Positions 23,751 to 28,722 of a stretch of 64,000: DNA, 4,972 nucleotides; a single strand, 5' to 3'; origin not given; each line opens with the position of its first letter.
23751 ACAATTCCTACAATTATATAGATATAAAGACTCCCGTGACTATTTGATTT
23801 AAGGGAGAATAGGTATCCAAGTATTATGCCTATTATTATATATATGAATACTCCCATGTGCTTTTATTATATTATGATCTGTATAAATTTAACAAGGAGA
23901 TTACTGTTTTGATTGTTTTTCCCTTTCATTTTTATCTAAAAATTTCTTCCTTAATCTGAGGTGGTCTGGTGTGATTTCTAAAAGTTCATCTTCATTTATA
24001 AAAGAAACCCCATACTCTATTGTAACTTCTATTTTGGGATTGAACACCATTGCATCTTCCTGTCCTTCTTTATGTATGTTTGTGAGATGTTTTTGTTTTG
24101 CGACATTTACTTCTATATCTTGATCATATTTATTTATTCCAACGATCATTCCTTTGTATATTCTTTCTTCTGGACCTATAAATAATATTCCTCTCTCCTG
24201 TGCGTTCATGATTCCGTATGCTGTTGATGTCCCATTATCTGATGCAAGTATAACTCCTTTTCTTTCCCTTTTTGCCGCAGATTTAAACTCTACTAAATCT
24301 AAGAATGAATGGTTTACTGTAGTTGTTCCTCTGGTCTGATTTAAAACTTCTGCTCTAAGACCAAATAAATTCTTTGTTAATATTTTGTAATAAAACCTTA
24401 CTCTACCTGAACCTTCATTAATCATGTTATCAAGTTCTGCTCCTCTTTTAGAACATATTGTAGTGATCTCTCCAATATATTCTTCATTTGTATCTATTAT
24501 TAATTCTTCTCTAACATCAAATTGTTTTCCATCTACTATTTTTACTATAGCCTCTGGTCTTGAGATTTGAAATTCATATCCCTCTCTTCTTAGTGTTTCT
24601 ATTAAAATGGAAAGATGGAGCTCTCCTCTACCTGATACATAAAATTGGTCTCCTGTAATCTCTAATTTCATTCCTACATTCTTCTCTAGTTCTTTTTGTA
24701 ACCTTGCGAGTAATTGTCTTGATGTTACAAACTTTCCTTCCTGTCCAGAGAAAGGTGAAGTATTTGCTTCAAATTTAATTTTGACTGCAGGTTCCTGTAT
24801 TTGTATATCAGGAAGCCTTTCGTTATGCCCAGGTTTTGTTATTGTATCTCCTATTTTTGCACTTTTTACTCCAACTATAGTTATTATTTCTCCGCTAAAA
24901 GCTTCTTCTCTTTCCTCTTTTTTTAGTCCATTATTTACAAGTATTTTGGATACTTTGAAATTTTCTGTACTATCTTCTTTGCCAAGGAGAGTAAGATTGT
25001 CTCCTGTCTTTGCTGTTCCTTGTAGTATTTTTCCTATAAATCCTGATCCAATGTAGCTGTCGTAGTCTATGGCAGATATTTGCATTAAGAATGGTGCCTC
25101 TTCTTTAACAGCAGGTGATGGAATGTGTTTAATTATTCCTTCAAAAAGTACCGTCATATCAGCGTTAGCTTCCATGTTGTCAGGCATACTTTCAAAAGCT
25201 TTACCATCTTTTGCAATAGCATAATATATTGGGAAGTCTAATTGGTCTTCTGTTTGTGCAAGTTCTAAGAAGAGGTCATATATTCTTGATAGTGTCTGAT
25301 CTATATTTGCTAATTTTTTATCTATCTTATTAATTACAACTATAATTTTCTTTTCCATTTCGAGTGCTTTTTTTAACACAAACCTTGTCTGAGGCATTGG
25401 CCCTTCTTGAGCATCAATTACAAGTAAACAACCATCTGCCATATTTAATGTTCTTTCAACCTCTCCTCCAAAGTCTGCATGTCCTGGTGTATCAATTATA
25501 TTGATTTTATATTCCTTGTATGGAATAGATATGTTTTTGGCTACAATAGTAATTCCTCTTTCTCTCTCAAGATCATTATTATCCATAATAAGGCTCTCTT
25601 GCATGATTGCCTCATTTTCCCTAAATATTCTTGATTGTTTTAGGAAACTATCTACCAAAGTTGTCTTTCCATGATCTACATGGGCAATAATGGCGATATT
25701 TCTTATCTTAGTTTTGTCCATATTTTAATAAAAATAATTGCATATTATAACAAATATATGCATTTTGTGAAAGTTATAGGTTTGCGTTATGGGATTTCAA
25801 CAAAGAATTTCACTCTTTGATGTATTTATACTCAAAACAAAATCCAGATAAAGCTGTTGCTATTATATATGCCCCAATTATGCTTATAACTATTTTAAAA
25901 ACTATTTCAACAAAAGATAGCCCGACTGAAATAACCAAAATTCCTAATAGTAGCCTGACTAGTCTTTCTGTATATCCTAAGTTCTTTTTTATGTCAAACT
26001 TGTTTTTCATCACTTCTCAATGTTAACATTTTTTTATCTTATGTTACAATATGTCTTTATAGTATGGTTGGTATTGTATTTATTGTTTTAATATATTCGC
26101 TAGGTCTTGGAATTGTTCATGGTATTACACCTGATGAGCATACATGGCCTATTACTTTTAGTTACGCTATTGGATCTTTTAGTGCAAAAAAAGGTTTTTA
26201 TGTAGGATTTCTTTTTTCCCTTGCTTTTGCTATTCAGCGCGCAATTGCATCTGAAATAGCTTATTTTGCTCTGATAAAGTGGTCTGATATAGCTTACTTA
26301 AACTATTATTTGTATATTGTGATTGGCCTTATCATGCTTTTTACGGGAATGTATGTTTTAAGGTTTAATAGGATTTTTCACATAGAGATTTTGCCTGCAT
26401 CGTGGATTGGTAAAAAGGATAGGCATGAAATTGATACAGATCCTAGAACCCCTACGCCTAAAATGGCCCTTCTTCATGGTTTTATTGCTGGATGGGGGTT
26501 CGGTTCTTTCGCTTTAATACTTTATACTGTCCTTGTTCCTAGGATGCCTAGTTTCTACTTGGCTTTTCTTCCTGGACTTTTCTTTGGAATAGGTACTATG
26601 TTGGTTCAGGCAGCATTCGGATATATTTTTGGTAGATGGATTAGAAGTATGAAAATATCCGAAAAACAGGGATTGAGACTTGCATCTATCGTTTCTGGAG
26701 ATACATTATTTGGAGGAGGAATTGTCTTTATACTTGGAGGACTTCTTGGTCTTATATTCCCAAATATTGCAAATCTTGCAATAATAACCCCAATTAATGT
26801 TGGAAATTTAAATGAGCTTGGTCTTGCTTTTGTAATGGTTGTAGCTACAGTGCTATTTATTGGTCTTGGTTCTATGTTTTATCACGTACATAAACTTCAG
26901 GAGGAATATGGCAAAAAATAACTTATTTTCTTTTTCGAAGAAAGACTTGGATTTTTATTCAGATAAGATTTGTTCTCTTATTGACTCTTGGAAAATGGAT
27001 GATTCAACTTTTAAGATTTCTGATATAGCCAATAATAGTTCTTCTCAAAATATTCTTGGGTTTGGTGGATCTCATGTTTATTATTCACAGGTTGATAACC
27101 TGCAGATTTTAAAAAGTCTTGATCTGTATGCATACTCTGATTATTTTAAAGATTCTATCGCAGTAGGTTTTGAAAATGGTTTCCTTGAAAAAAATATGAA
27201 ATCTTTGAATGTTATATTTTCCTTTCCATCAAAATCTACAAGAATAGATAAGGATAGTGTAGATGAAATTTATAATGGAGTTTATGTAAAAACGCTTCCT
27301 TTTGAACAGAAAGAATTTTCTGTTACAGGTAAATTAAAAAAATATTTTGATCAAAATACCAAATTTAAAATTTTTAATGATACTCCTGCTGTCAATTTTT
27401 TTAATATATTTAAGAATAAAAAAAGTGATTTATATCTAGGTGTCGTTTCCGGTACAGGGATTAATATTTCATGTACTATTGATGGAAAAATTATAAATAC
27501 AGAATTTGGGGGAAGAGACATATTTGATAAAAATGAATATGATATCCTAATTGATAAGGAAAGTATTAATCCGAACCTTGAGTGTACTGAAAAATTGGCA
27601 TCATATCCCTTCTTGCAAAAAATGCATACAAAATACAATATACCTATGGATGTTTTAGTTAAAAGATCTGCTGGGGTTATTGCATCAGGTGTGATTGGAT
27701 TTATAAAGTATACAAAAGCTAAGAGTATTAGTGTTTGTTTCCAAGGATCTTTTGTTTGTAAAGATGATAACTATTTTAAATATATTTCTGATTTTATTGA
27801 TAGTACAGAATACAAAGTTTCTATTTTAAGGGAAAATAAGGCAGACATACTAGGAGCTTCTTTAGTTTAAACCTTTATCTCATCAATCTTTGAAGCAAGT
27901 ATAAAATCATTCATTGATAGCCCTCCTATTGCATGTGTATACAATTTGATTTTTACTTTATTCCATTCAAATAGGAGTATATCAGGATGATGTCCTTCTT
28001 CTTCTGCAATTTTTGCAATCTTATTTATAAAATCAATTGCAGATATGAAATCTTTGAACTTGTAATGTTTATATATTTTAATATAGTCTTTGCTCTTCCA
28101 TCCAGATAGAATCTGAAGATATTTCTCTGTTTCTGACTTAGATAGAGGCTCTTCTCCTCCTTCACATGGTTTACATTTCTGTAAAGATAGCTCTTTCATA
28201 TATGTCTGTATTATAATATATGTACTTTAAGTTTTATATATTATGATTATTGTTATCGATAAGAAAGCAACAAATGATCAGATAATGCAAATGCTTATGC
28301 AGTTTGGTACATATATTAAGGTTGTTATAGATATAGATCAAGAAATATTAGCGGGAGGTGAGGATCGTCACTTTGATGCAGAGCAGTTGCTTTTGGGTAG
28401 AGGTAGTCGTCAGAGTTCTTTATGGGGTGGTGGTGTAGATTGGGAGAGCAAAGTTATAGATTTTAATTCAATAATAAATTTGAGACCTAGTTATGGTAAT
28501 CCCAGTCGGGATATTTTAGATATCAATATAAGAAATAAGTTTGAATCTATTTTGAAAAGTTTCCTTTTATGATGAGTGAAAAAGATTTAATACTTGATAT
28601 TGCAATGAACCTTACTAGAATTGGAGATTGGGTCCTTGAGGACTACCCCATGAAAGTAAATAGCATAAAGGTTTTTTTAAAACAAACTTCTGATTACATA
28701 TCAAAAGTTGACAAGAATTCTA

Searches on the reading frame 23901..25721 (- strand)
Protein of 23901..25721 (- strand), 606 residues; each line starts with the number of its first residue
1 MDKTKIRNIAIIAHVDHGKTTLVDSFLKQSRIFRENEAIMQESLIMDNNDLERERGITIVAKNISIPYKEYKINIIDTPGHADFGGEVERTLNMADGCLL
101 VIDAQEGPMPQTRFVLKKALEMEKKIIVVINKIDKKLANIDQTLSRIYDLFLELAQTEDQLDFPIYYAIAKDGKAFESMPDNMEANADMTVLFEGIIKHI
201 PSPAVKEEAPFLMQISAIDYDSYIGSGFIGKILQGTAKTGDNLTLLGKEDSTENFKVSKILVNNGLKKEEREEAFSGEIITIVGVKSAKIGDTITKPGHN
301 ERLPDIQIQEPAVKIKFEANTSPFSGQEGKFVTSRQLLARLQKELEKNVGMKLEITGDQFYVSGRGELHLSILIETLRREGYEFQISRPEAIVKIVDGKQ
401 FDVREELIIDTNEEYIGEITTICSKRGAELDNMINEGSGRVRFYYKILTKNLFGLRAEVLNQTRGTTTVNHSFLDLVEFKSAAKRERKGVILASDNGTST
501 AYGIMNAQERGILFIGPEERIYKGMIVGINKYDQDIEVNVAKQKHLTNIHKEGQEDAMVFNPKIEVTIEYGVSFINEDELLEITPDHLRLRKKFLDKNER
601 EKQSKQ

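Call 50: find_homologous_proteins(query=window:23901-25721:-, max_evalue=1e-50)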
Query window:23901-25721:- (606 aa): 8000 proteins with E <= 1e-50 among 8000 candidates; the best 120 are listed.
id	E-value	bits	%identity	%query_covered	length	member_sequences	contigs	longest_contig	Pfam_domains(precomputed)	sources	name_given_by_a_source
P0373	0.0e+0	1324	100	100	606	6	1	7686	PF21018.3,PF01926.30,PF00679.31,PF00009.34,PF03144.32,PF22042.3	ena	-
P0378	2.6e-271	919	66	100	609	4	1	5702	PF21018.3,PF01926.30,PF00679.31,PF00009.34,PF03144.32,PF22042.3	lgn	-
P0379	2.6e-264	896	65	100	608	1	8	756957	PF21018.3,PF01926.30,PF00679.31,PF00009.34,PF03144.32,PF22042.3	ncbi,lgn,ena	-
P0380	3.9e-257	872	64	99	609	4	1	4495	PF21018.3,PF01926.30,PF00679.31,PF00009.34,PF03144.32,PF22042.3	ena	-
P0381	7.0e-257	872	66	99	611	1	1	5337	PF21018.3,PF01926.30,PF00679.31,PF00009.34,PF03144.32,PF22042.3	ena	-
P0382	2.1e-256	870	66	99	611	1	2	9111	PF21018.3,PF01926.30,PF00679.31,PF00009.34,PF03144.32,PF22042.3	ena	-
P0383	4.8e-256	869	66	99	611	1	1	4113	PF21018.3,PF01926.30,PF00679.31,PF00009.34,PF03144.32,PF22042.3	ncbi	-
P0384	1.4e-255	867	66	99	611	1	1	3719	PF21018.3,PF01926.30,PF00679.31,PF00009.34,PF03144.32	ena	-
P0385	3.4e-255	866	63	99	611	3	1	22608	PF21018.3,PF01926.30,PF00679.31,PF00009.34,PF03144.32,PF22042.3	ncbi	-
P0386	1.4e-253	861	64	100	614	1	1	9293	PF21018.3,PF01926.30,PF00679.31,PF02421.25,PF00009.34,PF03144.32,PF22042.3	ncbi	ncbi:MAG: GTP-binding protein [Patescibacteria group bacterium]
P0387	7.3e-253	858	63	100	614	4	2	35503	PF21018.3,PF01926.30,PF00679.31,PF02421.25,PF00009.34,PF03144.32,PF22042.3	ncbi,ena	-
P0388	6.2e-251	852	63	100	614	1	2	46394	PF21018.3,PF01926.30,PF00679.31,PF00009.34,PF03144.32,PF22042.3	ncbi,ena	-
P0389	5.8e-244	829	63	100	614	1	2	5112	PF21018.3,PF01926.30,PF00679.31,PF00009.34,PF03144.32,PF22042.3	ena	-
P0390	1.1e-243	828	63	100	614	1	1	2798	PF21018.3,PF01926.30,PF00679.31,PF00009.34,PF03144.32,PF22042.3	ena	-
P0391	2.1e-243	827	63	100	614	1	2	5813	PF21018.3,PF01926.30,PF00679.31,PF00009.34,PF03144.32,PF22042.3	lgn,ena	-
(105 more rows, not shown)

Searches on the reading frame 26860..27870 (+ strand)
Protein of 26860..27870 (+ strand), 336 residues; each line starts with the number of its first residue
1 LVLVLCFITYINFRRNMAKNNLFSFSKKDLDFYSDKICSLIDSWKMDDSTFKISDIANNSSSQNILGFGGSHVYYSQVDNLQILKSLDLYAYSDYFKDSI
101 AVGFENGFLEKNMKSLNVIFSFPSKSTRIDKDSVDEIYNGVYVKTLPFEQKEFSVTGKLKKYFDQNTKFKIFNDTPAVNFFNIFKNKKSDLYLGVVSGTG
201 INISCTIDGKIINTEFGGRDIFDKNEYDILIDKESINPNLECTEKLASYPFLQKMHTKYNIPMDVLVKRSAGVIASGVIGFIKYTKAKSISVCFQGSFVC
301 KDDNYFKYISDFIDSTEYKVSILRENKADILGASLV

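Call 18: search_protein_families(library=pfam, proteins=[window:26860-27870:+], max_evalue=0.01)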
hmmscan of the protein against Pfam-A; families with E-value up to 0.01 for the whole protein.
window:26860-27870:+ (336 aa): 1 family
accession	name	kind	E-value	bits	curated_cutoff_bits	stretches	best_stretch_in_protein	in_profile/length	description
PF03727.22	Hexokinase_2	-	2.7e-09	37.2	24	2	264-335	158-238/242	Hexokinase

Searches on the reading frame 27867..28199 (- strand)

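Call 18: search_protein_families(library=pfam, proteins=[window:27867-28199:-], max_evalue=0.01)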
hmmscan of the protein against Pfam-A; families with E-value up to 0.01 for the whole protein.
window:27867-28199:- (110 aa): 1 family
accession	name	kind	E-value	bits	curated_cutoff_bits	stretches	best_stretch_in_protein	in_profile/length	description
PF01329.24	Pterin_4a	-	8.9e-32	109.5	26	1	17-108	1-91/91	Pterin 4 alpha carbinolamine dehydratase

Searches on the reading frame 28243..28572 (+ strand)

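Call 18: search_protein_families(library=pfam, proteins=[window:28243-28572:+], max_evalue=0.01)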
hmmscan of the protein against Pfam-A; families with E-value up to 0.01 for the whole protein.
window:28243-28572:+ (109 aa): 1 family
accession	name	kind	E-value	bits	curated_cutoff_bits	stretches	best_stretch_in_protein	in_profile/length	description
PF18924.5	DUF5674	-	1.8e-25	89.5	27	1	3-106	1-108/109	Protein of unknown function (DUF5674)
